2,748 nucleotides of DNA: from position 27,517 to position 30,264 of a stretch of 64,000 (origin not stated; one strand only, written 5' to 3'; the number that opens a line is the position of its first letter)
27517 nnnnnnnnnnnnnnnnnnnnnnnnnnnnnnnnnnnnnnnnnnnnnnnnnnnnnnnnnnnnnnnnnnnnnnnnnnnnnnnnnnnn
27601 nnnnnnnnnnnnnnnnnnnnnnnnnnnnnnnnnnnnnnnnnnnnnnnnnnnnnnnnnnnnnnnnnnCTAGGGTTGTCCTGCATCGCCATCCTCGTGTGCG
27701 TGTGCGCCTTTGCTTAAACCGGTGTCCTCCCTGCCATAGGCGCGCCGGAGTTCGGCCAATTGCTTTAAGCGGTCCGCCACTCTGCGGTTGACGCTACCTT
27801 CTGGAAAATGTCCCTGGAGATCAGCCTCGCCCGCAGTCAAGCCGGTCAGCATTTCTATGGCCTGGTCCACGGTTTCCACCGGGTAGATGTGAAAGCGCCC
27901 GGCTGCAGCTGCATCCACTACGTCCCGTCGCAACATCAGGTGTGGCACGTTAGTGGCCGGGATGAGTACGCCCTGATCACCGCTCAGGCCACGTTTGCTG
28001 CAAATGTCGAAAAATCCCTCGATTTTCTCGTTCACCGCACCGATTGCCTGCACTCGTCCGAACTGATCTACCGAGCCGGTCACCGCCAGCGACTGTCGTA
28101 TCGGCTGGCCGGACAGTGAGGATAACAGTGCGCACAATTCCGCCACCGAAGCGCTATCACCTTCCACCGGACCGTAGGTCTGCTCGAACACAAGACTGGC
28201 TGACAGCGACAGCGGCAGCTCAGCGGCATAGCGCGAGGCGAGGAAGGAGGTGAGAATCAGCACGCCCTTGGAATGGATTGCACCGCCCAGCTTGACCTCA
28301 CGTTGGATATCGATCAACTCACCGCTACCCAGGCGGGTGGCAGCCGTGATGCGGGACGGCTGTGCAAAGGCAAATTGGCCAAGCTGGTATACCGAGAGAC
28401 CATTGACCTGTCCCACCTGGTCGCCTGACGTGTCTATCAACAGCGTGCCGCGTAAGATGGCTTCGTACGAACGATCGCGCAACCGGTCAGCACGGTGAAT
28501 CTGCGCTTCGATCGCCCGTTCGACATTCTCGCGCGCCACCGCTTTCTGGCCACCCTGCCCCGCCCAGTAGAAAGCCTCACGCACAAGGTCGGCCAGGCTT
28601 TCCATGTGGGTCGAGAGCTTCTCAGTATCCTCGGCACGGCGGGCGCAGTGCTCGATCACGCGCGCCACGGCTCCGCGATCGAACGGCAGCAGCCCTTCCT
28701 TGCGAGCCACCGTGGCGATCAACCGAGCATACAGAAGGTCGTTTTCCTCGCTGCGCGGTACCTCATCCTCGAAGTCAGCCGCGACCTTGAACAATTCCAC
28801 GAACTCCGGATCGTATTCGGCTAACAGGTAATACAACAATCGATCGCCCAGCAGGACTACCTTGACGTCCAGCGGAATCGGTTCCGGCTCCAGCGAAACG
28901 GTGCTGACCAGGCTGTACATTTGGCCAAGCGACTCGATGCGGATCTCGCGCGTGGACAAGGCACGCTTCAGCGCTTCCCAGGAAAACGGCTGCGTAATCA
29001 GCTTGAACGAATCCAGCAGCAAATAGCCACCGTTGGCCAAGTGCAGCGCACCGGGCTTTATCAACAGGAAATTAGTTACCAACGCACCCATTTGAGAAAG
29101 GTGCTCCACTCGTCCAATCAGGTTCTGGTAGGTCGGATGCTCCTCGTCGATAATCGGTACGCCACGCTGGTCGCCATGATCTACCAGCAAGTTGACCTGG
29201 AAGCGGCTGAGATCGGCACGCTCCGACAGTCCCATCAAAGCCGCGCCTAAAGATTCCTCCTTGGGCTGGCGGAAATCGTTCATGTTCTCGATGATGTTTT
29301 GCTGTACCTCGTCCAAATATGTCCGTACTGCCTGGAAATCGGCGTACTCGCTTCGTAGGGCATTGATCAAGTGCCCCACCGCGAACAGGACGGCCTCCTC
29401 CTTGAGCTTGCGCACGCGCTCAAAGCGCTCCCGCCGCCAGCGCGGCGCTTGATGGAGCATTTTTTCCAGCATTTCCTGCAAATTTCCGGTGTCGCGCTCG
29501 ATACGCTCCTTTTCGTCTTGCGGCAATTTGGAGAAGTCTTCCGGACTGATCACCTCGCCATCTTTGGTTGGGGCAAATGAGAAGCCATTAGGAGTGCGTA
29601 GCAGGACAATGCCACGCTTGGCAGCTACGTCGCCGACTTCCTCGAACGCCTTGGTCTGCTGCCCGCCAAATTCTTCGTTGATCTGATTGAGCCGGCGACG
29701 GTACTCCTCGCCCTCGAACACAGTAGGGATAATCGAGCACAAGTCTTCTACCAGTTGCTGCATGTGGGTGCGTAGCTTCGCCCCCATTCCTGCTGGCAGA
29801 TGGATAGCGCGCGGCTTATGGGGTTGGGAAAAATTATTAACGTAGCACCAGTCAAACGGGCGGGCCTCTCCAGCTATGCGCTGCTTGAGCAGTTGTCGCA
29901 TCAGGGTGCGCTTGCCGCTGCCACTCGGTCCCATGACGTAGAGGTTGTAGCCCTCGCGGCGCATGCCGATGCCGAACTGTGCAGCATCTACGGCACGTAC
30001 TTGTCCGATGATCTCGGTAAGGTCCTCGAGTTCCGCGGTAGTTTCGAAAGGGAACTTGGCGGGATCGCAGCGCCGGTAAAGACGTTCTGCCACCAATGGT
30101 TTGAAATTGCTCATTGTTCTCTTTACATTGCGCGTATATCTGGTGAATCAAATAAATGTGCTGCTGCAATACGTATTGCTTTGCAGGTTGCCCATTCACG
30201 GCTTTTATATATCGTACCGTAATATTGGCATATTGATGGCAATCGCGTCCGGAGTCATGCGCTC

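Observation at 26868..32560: Non-canonical Rtc locus: RtcA in line with a Lon-like AAA+ protease and a tandem USP, divergent from an RNase Z/PhnP-like MBL hydrolase, with no RtcB or RtcR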

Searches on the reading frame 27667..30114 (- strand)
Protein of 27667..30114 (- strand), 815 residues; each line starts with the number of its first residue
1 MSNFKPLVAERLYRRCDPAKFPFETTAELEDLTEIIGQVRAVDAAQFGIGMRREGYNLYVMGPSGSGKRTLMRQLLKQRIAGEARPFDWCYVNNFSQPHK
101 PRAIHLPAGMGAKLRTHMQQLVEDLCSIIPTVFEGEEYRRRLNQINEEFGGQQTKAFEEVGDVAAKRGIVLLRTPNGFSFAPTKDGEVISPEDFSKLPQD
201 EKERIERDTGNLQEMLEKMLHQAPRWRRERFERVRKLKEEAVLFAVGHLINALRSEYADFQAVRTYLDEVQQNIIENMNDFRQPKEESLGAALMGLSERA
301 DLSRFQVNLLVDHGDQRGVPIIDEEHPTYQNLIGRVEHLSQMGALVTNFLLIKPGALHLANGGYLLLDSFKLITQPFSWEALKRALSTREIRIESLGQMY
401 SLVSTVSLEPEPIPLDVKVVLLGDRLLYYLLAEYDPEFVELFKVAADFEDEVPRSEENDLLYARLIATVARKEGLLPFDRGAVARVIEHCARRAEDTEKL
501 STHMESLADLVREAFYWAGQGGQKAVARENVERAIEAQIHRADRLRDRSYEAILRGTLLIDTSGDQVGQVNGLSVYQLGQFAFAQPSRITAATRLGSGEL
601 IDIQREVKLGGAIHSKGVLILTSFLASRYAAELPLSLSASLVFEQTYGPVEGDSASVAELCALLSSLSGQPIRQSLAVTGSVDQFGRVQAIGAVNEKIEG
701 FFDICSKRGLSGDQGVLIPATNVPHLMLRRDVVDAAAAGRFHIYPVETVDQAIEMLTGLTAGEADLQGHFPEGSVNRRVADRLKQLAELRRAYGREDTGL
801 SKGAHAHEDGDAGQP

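Call 3: search_protein_families(library=pfam, proteins=[window:27667-30114:-], max_evalue=0.01)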
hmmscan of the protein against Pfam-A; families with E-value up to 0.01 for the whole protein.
window:27667-30114:- (815 aa): 7 families
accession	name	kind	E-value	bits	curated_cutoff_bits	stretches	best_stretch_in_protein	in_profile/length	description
PF13654.12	AAA_32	-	5.1e-54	182.3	21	1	318-449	2-133/133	LonB-like, AAA domain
PF20436.4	LonB_AAA-LID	-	1.3e-24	86.4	22.4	1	477-541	1-65/65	Archaeal LonB, AAA+ ATPase LID domain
PF20437.3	LonC_helical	-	9.4e-18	64.4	24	1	88-121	1-34/34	Lon-like LonC helical domain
PF05362.19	Lon_C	-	5.5e-09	36.3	21.1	1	649-755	106-201/205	Lon protease (S16) C-terminal proteolytic domain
PF01078.27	Mg_chelatase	-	3.7e-05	23.7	20.3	0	338-395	83-139/207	Magnesium chelatase, subunit ChlI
PF13191.12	AAA_16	-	0.0047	17.9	32.6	0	52-78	21-47/167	AAA ATPase domain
PF13401.12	AAA_22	-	0.0071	17.1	27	0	54-100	4-33/130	AAA domain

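Call 4: search_protein_families(library=padloc, proteins=[window:27667-30114:-], max_evalue=0.01)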
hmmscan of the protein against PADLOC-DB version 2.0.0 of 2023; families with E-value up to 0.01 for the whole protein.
window:27667-30114:- (815 aa): 2 families
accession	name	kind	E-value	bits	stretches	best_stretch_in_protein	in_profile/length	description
PDLC04140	mad8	-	0.0024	15.4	1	54-237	26-129/314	mads_8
PDLC02506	BrxL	-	0.0047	13.2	0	653-727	584-651/680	BrxL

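Call 5: search_protein_families(library=ncbifam, proteins=[window:27667-30114:-], max_evalue=0.001)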
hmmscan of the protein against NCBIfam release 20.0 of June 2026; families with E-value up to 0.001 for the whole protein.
window:27667-30114:- (815 aa): 5 families
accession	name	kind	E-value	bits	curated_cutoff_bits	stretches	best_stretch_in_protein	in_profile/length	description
TIGR00764.1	lon_rel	equivalog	9.2e-41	140.1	516.6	1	307-756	160-592/608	ATP-dependent protease LonB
TIGR02902.1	spore_lonB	equivalog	1.2e-09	37.4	723.3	1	648-729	437-511/531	ATP-dependent protease LonB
TIGR02903.1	spore_lon_C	equivalog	1.2e-08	34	678.8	1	648-722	521-588/615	Lon family ATP-dependent protease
NF008053.0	PRK10787.1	equivalog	4e-07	28.5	891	1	648-753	673-767/784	endopeptidase La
TIGR00763.1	lon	equivalog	6.6e-06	24.9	608.05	1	649-722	698-764/795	endopeptidase La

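Call 7: find_homologous_proteins(query=window:27667-30114:-, max_evalue=1e-10)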
Query window:27667-30114:- (815 aa): 8000 proteins with E <= 1e-10 among 8000 candidates; the best 120 are listed.
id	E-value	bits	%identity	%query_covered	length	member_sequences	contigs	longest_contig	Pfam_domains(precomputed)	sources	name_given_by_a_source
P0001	0.0e+0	1737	95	100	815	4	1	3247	PF13654.13,PF20436.5,PF05362.20,PF20437.4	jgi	jgi:lon-related putative ATP-dependent protease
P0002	0.0e+0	1718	94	100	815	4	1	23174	PF13654.13,PF20436.5,PF05362.20,PF20437.4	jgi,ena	-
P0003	0.0e+0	1527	85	100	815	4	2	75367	PF13654.13,PF20436.5,PF05362.20,PF20437.4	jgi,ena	-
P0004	0.0e+0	1526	85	100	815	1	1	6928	PF13654.13,PF20436.5,PF05362.20,PF20437.4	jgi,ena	-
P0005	0.0e+0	1506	84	100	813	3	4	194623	PF13654.13,PF20436.5,PF05362.20,PF20437.4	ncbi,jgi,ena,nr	ncbi:MAG TPA: ATP-binding protein [Burkholderiales bacterium]|nr:ATP-binding protein [Burkholderiale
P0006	0.0e+0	1488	95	87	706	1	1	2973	PF13654.13,PF20436.5,PF05362.20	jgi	jgi:lon-related putative ATP-dependent protease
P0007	0.0e+0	1455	80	99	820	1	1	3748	PF13654.13,PF20436.5,PF05362.20,PF20437.4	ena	-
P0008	0.0e+0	1454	80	99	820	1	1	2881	PF13654.13,PF20436.5,PF05362.20,PF20437.4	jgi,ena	-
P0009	0.0e+0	1448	80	100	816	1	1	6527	PF13654.13,PF20436.5,PF05362.20,PF20437.4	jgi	jgi:lon-related putative ATP-dependent protease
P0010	0.0e+0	1445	79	100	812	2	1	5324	PF13654.13,PF20436.5,PF05362.20,PF20437.4,PF13191.13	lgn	-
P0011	0.0e+0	1445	81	98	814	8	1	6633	PF13654.13,PF20436.5,PF05362.20,PF20437.4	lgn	-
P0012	0.0e+0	1434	79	100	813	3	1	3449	PF13654.13,PF20436.5,PF05362.20,PF20437.4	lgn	-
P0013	0.0e+0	1434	79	100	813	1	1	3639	PF13654.13,PF20436.5,PF05362.20,PF20437.4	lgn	-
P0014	0.0e+0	1430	78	100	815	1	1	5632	PF13654.13,PF20436.5,PF05362.20,PF20437.4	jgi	jgi:lon-related putative ATP-dependent protease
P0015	0.0e+0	1373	76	99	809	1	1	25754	PF13654.13,PF20436.5,PF05362.20,PF20437.4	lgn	-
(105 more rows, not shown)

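Call 9: find_related_loci(query=A1, collection=genome_contigs, flank=10000)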
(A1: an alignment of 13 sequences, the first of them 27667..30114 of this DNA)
Query A1 (815 aa) in genome_contigs; peptide patterns used: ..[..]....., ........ (x = any residue, [..] = any of these).
599 stretches matched a pattern (row limit reached: there are more); 483 encode a relative of the query (tblastn E <= 1e-3); the best 80 are kept; 80 distinct loci.
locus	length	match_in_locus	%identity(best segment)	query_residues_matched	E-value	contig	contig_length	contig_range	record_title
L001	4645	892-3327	84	1-814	0e+0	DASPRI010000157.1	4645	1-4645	MAG TPA_asm: Burkholderiales bacterium isolate SMAG_U12221 k141_1505085, whole genome shotgun sequence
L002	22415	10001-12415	73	1-804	0e+0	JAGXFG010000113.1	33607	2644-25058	MAG: Burkholderiaceae bacterium isolate LH_M1 k141_1365899, whole genome shotgun sequence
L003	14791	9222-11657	74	1-812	0e+0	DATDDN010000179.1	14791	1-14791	MAG TPA_asm: Gallionellaceae bacterium isolate SMAG_U175 k141_177630, whole genome shotgun sequence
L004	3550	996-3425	76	1-815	0e+0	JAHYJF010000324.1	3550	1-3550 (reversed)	MAG: Burkholderiaceae bacterium isolate KA15 NODE_9531_length_3550_cov_4.698218, whole genome shotgun sequence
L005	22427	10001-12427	74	1-810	0e+0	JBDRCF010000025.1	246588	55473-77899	MAG: Pseudomonadota bacterium isolate MEGAHIT-group-1.17 k141_2959685, whole genome shotgun sequence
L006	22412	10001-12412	74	1-805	0e+0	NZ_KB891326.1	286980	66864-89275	Thiobacillus thioparus DSM 505 B058DRAFT_scaffold_2.3, whole genome shotgun sequence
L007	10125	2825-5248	73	1-810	0e+0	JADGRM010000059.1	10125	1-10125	MAG: Gallionella sp. isolate Chersky.3_41 contig-100_3653, whole genome shotgun sequence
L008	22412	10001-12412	74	1-810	0e+0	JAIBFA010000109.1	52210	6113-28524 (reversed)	MAG: Thiobacillus sp. isolate C31_concoct.bin.18 C31_k141_16678, whole genome shotgun sequence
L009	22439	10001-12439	73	1-815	0e+0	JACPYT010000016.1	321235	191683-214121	MAG: Hydrogenophilales bacterium isolate NC_groundwater_870_Pr1_S2p5_64_29 Montesol18_S2p5_coassembly_scaffold_858461, w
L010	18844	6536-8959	72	1-810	0e+0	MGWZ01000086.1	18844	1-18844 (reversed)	MAG: Gallionellales bacterium RIFCSPLOWO2_02_FULL_57_47 rifcsplowo2_02_scaffold_3677, whole genome shotgun sequence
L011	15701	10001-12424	74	1-809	0e+0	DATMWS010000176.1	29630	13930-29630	MAG TPA_asm: Thiobacillus sp. isolate SMAG_U13100 k141_191876, whole genome shotgun sequence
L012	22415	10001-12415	72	5-811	0e+0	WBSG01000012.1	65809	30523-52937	Betaproteobacteria bacterium SCN2 NODE_21_length_65809_cov_44.876643, whole genome shotgun sequence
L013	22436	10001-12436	70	1-815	0e+0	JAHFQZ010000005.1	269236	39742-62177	MAG: Nitrosomonadales bacterium isolate nzgw562 NODE_14_length_269237_cov_14.371160, whole genome shotgun sequence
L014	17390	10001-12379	73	1-794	0e+0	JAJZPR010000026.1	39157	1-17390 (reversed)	MAG: Proteobacteria bacterium isolate SKS1.bin131 NODE_1740_length_39157_cov_9.413656, whole genome shotgun sequence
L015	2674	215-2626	72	1-811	0e+0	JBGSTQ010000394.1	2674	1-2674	MAG: Thiobacillaceae bacterium isolate JTS-AC214 k141_4554160, whole genome shotgun sequence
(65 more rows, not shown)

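Call 38: search_solved_structures(query=window:27667-30114:-, max_evalue=0.001, show_alignments=1)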
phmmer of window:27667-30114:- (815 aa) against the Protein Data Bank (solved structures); distinct sequences matched with E-value up to 0.001: 46.
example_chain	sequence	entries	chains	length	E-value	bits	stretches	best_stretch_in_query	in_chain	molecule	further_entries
4fwd_A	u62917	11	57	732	2.4e-93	317.2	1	297-760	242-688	TTC1975 peptidase | endopeptidase La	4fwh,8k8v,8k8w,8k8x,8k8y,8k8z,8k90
4fw9_A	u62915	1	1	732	6.2e-93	315.9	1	297-760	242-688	TTC1975 peptidase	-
7euy_A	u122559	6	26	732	6.6e-93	315.8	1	297-760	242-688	Endopeptidase La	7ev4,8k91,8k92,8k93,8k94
7eux_A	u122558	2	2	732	3.2e-92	313.5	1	297-760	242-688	Endopeptidase La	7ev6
4fwg_A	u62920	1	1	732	7.5e-92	312.3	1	297-760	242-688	TTC1975 peptidase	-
3k1j_A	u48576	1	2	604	2.5e-32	115.5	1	306-756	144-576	ATP-dependent protease Lon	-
4fwv_A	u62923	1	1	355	6.5e-23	84.3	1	297-448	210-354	TTC1975 peptidase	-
1z0w_A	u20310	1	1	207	3.4e-14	55.5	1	560-756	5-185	Putative protease La homolog type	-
1z0e_A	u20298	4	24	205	4e-14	55.3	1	560-756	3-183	Putative protease La homolog type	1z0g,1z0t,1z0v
1z0b_A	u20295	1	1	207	2.4e-13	52.7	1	560-756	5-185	Putative protease La homolog type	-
1z0c_A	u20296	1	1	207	4.7e-13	51.8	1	560-756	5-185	Putative protease La homolog type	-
1xhk_A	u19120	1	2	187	1e-11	47.3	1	640-753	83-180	Putative protease La homolog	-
4zpx_A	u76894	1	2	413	1.7e-10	43.2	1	306-536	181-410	ATP-dependent protease Lon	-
1rr9_A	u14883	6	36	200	2.9e-05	26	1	648-753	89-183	ATP-dependent protease La | Lon protease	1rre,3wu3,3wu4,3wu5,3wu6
2x36_A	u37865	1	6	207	4.7e-05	25.3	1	646-698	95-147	LON PROTEASE HOMOLOG, MITOCHONDRIAL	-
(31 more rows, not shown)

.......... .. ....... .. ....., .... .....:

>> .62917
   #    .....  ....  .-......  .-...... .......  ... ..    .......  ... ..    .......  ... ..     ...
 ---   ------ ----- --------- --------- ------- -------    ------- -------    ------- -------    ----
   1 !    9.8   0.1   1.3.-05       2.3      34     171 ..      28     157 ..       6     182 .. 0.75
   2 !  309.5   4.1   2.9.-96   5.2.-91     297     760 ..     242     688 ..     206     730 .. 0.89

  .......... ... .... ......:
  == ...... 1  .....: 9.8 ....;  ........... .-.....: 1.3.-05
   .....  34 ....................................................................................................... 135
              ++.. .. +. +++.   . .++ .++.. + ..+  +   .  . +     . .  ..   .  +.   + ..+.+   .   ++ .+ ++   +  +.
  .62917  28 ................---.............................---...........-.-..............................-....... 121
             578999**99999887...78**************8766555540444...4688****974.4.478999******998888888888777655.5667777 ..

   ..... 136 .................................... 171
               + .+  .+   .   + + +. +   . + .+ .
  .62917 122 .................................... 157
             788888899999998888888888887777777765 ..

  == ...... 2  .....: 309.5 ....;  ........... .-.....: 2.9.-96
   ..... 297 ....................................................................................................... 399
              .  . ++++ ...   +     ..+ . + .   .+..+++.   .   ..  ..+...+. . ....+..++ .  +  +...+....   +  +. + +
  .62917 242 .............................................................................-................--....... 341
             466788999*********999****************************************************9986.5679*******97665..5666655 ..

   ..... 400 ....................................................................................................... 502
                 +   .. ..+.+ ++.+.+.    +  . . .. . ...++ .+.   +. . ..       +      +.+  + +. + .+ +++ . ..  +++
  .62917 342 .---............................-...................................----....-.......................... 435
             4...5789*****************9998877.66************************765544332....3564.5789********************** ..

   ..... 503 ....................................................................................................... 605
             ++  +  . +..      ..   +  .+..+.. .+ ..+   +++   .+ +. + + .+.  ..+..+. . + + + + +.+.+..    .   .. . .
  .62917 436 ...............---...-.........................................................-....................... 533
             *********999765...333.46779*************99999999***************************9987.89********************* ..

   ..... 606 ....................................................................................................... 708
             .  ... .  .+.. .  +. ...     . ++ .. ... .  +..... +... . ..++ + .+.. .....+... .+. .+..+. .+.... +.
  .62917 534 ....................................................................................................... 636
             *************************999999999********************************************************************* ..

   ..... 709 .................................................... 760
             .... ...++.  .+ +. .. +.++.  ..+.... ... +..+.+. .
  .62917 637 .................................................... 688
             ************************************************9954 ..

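Call 80: find_encoding_contigs(protein=P0005, flank=9000, max_places=2)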
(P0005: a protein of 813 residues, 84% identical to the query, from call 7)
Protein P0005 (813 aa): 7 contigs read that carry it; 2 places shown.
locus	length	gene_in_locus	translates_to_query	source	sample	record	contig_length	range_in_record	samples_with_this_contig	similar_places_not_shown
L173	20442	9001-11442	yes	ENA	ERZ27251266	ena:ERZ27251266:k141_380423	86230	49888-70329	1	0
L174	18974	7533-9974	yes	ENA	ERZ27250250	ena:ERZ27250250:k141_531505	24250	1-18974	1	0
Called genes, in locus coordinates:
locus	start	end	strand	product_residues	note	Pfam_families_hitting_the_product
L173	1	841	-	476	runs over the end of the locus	PF17767:NAPRTase_N, PF04095:NAPRTase, PF17956:NAPRTase_C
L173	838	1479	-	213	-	PF00857:Isochorismatase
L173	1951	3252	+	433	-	PF00069:Pkinase, PF07714:PK_Tyr_Ser-Thr, PF03109:ABC1, PF00027:cNMP_binding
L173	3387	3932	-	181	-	-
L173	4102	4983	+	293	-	PF14716:HHH_8, PF14520:HHH_5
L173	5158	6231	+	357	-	PF09587:PGA_cap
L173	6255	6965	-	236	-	PF01904:DUF72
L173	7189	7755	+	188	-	PF01949:Endo_dU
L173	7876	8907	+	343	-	PF01137:RTC, PF05189:RTC_insert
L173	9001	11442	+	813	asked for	PF20437:LonC_helical, PF13654:AAA_32, PF20436:LonB_AAA-LID, PF05362:Lon_C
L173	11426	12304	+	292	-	PF00582:Usp (faint)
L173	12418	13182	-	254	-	PF01026:TatD_DNase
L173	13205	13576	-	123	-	PF07238:PilZ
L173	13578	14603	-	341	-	PF13177:DNA_pol3_delta2, PF09115:DNApol3-delta_C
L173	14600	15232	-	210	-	PF02223:Thymidylate_kin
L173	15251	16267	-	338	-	PF02618:YceG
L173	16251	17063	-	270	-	PF01063:Aminotran_4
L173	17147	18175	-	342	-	PF00109:ketoacyl-synt, PF02801:Ketoacyl-synt_C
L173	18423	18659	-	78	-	PF23297:ACP_SdgA_C (weak), PF00550:PP-binding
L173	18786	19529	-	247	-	PF00106:adh_short, PF08659:KR, PF13561:adh_short_C2, PF23441:SDR (faint)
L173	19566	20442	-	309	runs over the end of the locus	PF00698:Acyl_transf_1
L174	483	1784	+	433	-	PF00069:Pkinase, PF07714:PK_Tyr_Ser-Thr, PF03109:ABC1, PF00027:cNMP_binding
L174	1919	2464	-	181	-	-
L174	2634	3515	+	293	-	PF14716:HHH_8, PF14520:HHH_5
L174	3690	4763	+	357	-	PF09587:PGA_cap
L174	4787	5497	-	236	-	PF01904:DUF72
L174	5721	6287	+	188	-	PF01949:Endo_dU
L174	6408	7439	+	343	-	PF01137:RTC, PF05189:RTC_insert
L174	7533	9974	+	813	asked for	PF20437:LonC_helical, PF13654:AAA_32, PF20436:LonB_AAA-LID, PF05362:Lon_C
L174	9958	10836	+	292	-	PF00582:Usp (faint)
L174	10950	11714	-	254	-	PF01026:TatD_DNase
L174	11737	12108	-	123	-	PF07238:PilZ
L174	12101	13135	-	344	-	PF13177:DNA_pol3_delta2, PF09115:DNApol3-delta_C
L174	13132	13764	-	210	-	PF02223:Thymidylate_kin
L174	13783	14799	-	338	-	PF02618:YceG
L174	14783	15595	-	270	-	PF01063:Aminotran_4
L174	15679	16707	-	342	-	PF00109:ketoacyl-synt, PF02801:Ketoacyl-synt_C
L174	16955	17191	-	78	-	PF23297:ACP_SdgA_C (weak), PF00550:PP-binding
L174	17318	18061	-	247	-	PF00106:adh_short, PF08659:KR, PF13561:adh_short_C2, PF23441:SDR (faint)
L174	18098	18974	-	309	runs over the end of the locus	PF00698:Acyl_transf_1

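Call 81: find_encoding_contigs(protein=P0002, flank=9000, max_places=1)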
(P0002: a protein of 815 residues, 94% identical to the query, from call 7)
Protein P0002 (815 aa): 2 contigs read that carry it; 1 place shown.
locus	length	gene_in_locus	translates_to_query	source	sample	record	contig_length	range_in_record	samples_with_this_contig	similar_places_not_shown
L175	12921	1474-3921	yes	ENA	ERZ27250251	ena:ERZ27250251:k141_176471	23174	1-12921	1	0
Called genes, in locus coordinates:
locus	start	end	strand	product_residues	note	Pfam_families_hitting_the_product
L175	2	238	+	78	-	?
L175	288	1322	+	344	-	PF01137:RTC, PF05189:RTC_insert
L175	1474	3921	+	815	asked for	PF20437:LonC_helical, PF13654:AAA_32, PF20436:LonB_AAA-LID, PF05362:Lon_C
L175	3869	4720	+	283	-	PF00582:Usp (faint)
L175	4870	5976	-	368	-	PF12697:Abhydrolase_6 (weak), PF00561:Abhydrolase_1 (weak), PF12146:Hydrolase_4 (faint)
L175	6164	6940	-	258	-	PF01026:TatD_DNase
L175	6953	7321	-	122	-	PF07238:PilZ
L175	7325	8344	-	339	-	PF13177:DNA_pol3_delta2, PF09115:DNApol3-delta_C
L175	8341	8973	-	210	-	PF13401:AAA_22 (faint), PF02223:Thymidylate_kin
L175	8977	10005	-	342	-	PF02618:YceG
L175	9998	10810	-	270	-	PF01063:Aminotran_4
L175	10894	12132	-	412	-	PF00109:ketoacyl-synt, PF02801:Ketoacyl-synt_C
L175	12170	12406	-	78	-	PF23297:ACP_SdgA_C (weak), PF00550:PP-binding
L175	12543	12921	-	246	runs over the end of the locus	PF00106:adh_short, PF08659:KR, PF13561:adh_short_C2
